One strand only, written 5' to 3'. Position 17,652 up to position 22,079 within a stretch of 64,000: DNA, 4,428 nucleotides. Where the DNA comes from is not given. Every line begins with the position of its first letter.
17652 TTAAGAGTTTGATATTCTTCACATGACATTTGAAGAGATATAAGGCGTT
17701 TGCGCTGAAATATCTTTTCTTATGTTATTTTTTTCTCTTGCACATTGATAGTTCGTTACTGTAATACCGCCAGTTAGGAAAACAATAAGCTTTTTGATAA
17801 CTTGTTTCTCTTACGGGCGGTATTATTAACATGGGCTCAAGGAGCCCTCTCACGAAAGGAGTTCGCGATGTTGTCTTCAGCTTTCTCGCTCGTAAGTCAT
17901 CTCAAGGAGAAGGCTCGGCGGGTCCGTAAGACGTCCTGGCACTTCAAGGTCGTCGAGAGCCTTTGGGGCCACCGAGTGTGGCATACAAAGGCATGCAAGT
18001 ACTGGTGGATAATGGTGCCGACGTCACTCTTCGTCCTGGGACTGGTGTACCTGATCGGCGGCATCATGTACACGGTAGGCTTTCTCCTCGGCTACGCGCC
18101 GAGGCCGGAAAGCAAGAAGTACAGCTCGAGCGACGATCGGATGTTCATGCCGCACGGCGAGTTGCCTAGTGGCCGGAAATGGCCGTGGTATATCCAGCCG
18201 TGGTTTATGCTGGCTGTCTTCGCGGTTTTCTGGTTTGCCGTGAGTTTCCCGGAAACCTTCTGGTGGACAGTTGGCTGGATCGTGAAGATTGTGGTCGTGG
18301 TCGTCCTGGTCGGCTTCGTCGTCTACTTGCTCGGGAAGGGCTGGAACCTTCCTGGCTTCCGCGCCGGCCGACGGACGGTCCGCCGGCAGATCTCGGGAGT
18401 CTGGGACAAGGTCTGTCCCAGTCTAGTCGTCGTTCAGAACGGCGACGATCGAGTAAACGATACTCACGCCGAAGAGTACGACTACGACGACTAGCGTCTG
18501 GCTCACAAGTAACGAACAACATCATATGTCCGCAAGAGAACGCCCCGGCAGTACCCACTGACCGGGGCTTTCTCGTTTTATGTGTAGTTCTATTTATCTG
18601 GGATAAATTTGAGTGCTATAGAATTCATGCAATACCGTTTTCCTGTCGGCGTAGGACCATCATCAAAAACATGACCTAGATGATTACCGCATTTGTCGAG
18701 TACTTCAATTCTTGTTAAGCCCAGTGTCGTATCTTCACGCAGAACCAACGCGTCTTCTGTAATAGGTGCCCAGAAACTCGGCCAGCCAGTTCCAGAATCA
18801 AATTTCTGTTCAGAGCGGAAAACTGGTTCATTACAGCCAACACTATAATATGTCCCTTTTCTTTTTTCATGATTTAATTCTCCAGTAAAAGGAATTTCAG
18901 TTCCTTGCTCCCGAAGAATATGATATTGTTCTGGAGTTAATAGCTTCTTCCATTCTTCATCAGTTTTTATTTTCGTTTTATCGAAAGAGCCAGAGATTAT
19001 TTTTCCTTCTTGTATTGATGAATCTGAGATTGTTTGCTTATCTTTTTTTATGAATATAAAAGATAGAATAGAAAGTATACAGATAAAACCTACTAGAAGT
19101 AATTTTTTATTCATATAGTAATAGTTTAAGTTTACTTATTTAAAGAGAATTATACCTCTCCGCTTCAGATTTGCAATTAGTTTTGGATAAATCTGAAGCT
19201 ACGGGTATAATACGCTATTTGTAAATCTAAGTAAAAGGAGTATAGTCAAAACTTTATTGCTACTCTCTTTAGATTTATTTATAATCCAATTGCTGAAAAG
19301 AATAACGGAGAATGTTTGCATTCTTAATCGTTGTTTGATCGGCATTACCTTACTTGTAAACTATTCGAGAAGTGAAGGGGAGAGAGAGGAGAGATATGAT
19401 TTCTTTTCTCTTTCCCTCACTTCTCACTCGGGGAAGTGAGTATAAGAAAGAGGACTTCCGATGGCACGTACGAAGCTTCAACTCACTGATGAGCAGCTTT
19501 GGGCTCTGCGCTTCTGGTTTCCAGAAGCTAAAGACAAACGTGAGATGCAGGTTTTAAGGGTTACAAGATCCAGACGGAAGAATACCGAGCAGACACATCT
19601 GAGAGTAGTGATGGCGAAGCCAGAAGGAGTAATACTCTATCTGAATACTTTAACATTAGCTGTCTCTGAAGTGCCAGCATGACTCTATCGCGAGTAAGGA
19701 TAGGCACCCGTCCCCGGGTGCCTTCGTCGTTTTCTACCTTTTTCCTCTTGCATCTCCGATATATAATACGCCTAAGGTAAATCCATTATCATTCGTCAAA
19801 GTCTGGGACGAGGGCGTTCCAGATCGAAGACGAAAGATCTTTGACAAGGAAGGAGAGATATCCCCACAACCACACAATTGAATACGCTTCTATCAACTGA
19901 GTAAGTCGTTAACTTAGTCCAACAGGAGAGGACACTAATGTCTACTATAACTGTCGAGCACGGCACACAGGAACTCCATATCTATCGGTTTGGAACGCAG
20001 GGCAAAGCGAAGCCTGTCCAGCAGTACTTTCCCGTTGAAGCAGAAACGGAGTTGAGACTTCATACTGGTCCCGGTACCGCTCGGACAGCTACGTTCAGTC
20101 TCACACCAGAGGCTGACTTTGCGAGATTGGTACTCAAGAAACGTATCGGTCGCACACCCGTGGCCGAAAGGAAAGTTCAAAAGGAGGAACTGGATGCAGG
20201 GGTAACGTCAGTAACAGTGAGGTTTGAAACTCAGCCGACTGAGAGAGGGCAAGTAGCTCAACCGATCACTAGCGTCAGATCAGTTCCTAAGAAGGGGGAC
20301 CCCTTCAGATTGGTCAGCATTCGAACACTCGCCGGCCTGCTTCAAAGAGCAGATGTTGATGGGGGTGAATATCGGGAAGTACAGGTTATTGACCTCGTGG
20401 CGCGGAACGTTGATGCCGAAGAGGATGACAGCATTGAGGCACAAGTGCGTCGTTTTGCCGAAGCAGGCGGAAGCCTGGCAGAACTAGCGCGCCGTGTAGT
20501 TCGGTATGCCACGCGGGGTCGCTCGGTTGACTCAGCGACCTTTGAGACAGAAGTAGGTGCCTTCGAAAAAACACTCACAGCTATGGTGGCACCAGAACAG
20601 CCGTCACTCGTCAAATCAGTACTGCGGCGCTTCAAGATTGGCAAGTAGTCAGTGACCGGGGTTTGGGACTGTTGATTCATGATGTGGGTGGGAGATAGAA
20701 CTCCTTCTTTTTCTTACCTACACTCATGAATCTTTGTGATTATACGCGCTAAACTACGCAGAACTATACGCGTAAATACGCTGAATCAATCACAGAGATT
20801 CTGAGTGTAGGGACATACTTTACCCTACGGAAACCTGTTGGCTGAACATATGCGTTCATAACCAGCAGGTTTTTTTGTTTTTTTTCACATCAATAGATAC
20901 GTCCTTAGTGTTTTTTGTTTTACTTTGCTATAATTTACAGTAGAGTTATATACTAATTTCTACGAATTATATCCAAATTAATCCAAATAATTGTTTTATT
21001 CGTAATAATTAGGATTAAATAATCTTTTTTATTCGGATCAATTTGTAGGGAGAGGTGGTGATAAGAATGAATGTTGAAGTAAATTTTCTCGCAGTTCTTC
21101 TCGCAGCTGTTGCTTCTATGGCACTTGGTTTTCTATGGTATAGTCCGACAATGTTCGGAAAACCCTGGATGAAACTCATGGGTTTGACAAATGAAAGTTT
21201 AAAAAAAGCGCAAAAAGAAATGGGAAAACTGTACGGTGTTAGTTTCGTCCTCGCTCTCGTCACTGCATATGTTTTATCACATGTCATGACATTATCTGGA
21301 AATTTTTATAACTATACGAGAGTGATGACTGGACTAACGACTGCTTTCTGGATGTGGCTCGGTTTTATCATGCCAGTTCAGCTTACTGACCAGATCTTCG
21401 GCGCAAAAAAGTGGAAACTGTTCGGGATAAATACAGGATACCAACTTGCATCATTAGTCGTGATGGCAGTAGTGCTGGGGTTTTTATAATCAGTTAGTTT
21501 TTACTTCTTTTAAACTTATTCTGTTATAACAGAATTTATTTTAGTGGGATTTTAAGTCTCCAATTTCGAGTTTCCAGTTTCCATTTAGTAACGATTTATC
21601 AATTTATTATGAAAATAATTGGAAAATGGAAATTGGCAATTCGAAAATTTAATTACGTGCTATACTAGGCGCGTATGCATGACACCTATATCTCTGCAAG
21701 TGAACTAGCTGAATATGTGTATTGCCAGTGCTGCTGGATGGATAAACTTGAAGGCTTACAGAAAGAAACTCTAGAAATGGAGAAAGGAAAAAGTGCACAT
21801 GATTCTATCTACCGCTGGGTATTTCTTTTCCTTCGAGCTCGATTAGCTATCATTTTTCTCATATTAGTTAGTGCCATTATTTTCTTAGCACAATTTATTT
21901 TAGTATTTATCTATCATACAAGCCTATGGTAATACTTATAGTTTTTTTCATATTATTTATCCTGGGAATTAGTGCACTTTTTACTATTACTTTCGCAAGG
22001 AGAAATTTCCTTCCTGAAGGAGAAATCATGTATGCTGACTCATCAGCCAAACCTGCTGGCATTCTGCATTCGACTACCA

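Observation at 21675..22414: Cas4-like PD-(D/E)XK nuclease split into two overlapping frames with an inserted double-TM segment, with no CRISPR context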

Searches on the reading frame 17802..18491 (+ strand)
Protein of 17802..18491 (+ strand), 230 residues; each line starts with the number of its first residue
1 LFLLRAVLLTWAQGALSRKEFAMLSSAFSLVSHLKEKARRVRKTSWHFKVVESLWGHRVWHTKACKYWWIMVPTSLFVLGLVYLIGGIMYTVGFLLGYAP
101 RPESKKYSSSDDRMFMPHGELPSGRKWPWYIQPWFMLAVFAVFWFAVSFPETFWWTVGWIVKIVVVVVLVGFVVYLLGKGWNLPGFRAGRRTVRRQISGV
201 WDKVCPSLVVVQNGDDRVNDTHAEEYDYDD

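Call 43: search_protein_families(library=pfam, proteins=[window:17802-18491:+], max_evalue=0.01)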
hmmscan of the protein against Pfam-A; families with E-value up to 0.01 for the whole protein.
window:17802-18491:+ (230 aa): 1 family
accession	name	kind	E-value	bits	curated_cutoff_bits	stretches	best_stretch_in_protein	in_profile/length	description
PF06570.16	DUF1129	-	0.0075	16.3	29.1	0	64-91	75-102/207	Protein of unknown function (DUF1129)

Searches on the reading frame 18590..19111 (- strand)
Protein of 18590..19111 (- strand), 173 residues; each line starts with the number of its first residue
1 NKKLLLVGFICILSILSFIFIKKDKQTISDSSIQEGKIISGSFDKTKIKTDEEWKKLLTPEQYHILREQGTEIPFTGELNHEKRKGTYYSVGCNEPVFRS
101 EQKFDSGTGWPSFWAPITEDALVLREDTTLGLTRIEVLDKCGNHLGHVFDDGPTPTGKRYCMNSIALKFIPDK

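Call 42: search_protein_families(library=padloc, proteins=[window:18590-19111:-], max_evalue=0.01)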
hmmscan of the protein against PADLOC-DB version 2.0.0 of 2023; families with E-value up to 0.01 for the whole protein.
window:18590-19111:- (173 aa): 0 families

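Call 43: search_protein_families(library=pfam, proteins=[window:18590-19111:-], max_evalue=0.01)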
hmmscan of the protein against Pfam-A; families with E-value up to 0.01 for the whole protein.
window:18590-19111:- (173 aa): 1 family
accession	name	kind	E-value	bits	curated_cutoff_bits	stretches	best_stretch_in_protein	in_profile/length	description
PF01641.26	SelR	-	4.2e-46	156.1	24.9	1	58-171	1-116/116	SelR domain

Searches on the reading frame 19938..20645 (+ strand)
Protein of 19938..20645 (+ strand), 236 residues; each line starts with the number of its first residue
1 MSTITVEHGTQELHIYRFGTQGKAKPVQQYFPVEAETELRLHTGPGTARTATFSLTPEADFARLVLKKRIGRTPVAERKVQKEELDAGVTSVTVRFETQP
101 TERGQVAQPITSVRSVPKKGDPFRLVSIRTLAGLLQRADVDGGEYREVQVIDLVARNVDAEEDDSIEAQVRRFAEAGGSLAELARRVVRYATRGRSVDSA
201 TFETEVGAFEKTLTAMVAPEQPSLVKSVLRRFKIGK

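Call 42: search_protein_families(library=padloc, proteins=[window:19938-20645:+], max_evalue=0.01)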
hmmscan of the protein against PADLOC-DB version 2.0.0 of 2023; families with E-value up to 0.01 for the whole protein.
window:19938-20645:+ (236 aa): 0 families

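Call 43: search_protein_families(library=pfam, proteins=[window:19938-20645:+], max_evalue=0.01)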
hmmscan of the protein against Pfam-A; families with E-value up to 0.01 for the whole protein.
window:19938-20645:+ (236 aa): 1 family
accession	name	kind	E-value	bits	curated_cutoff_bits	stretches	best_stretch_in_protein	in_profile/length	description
PF23731.1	ARM_ECM29_C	-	0.00091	20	27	1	78-231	85-237/241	ECM29, C-terminal ARM-like repeats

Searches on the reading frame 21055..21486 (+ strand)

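Call 42: search_protein_families(library=padloc, proteins=[window:21055-21486:+], max_evalue=0.01)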
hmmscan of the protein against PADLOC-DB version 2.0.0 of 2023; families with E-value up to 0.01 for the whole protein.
window:21055-21486:+ (144 aa): 0 families

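Call 43: search_protein_families(library=pfam, proteins=[window:21055-21486:+], max_evalue=0.01)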
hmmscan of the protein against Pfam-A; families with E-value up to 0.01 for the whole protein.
window:21055-21486:+ (144 aa): 1 family
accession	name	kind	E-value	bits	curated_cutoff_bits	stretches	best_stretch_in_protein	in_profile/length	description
PF08570.15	DUF1761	-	7.6e-33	113.8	31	1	12-142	1-123/123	Protein of unknown function (DUF1761)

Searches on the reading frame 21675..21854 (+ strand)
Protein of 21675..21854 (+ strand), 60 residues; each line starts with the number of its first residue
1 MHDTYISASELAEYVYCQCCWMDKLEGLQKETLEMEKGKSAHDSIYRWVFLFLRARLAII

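Call 67: search_solved_structures(query=A4, max_evalue=10, show_alignments=5)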
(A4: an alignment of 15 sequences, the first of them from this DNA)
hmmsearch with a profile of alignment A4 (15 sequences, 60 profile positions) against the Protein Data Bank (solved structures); distinct sequences matched with E-value up to 10: 1.
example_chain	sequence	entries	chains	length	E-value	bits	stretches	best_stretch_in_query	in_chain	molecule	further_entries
6tyb_G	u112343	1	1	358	1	12.8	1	13-44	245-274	Envelope glycoprotein gp160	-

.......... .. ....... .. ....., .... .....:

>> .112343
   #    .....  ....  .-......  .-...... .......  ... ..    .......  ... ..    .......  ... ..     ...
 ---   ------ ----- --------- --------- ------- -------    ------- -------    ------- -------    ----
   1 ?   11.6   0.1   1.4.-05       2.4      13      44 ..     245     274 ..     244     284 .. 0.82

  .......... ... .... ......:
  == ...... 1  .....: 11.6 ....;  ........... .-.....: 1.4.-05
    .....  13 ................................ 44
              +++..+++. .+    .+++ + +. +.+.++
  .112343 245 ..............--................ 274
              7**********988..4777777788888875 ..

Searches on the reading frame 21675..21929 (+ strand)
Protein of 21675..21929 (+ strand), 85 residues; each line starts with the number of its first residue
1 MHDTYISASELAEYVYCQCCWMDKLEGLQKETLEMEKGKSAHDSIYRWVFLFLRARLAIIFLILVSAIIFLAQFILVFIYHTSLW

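Call 3: search_protein_families(library=pfam, proteins=[window:21675-21929:+], max_evalue=1)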
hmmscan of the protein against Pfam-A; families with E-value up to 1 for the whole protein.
window:21675-21929:+ (85 aa): 0 families

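Call 4: search_protein_families(library=ncbifam, proteins=[window:21675-21929:+], max_evalue=1)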
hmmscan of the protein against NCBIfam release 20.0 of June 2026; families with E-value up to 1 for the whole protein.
window:21675-21929:+ (85 aa): 2 families
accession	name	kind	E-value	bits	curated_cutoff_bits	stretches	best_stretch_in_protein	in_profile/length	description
TIGR00372.1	cas4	equivalog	0.0019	18.1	65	1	6-46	1-43/180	CRISPR-associated protein Cas4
NF049935.1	cas4g_cas1g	exception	0.078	11.4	560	1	6-44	2-41/546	CRISPR-associated endonuclease Cas4g/Cas1g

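Call 42: search_protein_families(library=padloc, proteins=[window:21675-21929:+], max_evalue=0.01)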
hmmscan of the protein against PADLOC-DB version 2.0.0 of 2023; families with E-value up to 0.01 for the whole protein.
window:21675-21929:+ (85 aa): 6 families
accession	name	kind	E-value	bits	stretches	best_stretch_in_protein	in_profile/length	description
PDLC01250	Cas4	-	0.00026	19.3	1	7-45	2-41/168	"CAS-I,CAS-II,CAS-III,CAS-IV,CAS-V,CAS-VI; acquisition_associated"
PDLC00943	Cas4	-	0.0005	18.1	1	6-46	1-43/180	CRISPR-associated protein Cas4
PDLC01447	Cas4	-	0.00059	18.3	1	4-47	3-46/161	"CAS-I,CAS-II,CAS-III,CAS-IV,CAS-V,CAS-VI; acquisition_associated"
PDLC00944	Cas4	-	0.005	15.1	1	9-46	4-43/177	Cas4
PDLC02035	Cas4d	-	0.0058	14.1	1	1-44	1-45/196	-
PDLC02034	Cas4d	-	0.0096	13.6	0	2-45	2-46/192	-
